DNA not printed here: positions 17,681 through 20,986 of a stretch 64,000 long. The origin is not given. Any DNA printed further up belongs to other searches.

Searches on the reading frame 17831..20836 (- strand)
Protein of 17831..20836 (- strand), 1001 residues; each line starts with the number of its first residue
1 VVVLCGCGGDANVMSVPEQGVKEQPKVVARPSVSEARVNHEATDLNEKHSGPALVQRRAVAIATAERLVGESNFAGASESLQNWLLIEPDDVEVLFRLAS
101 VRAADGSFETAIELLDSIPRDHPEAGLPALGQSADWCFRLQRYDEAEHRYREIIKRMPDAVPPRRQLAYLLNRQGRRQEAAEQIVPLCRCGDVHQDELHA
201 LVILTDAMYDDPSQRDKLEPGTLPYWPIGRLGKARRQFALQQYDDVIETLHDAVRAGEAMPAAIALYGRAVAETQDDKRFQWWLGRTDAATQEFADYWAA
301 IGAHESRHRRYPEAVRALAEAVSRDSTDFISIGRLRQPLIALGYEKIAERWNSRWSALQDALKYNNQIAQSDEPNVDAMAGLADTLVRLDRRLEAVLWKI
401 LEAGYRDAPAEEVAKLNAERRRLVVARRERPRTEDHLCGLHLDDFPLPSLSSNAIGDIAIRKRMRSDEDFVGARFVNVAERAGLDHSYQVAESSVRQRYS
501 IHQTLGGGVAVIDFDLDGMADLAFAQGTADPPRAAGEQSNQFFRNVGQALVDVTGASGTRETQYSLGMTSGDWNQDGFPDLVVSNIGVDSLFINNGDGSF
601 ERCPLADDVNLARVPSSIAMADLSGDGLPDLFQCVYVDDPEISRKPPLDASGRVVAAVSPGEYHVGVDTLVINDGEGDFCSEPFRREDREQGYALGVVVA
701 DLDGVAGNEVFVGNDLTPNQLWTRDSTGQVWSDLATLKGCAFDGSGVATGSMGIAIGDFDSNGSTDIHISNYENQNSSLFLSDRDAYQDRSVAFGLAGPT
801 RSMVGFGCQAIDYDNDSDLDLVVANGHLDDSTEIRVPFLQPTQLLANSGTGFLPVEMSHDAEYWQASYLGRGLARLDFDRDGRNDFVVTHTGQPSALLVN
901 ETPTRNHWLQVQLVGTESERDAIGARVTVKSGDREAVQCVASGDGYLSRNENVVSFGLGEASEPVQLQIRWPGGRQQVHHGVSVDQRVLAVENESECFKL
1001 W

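Call 6: search_protein_families(library=pfam, proteins=[window:17831-20836:-], max_evalue=0.01)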
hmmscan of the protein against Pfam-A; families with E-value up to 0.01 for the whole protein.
window:17831-20836:- (1001 aa): 15 families
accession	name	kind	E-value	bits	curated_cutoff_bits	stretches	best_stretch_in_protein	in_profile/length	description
PF13517.12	FG-GAP_3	-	2.6e-21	76.4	26.9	3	572-632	1-60/61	FG-GAP-like repeat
PF07593.17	UnbV_ASPIC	-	9.1e-19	67.6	23.4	1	922-988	1-67/68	ASPIC and UnbV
PF14559.12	TPR_19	-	4.6e-13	49.7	25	2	69-124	2-57/68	Tetratricopeptide repeat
PF01839.29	FG-GAP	-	2.9e-09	37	22.1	0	615-631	2-18/37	FG-GAP repeat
PF13432.12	TPR_16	-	1.4e-07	32.2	32.7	0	139-182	9-52/65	Tetratricopeptide repeat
PF24575.1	TPR_Slam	-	1.1e-05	26.3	35.2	1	141-183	61-103/104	Surface lipoprotein assembly modifier, N-terminal TPR repeats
PF13428.12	TPR_14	-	1.6e-05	25.6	23.5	0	93-125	2-34/44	Tetratricopeptide repeat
PF14561.12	TPR_20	-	3.7e-05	24.4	25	0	79-119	9-50/90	Tetratricopeptide repeat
PF07719.23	TPR_2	-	0.00068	20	27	0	134-159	8-33/34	Tetratricopeptide repeat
PF13174.12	TPR_6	-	0.00072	20.5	26.3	0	93-124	1-32/33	Tetratricopeptide repeat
PF20308.4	TPR-S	-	0.00091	20.2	27.6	0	143-188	2-45/102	Tetratricopeptide Repeats-Sensor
PF25064.1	ARM_TT21_5th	-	0.0014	19.4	27.8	0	134-182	8-56/117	TT21 fifth ARM repeats domain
PF09976.15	TPR_21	-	0.0027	17.9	25.5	1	32-123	52-144/193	Tetratricopeptide repeat-like domain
PF12895.13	ANAPC3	-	0.004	17.8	27.2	0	87-150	18-79/82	Anaphase-promoting complex, cyclosome, subunit 3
PF13424.12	TPR_12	-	0.0076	16.9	30.1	0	104-156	22-74/77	Tetratricopeptide repeat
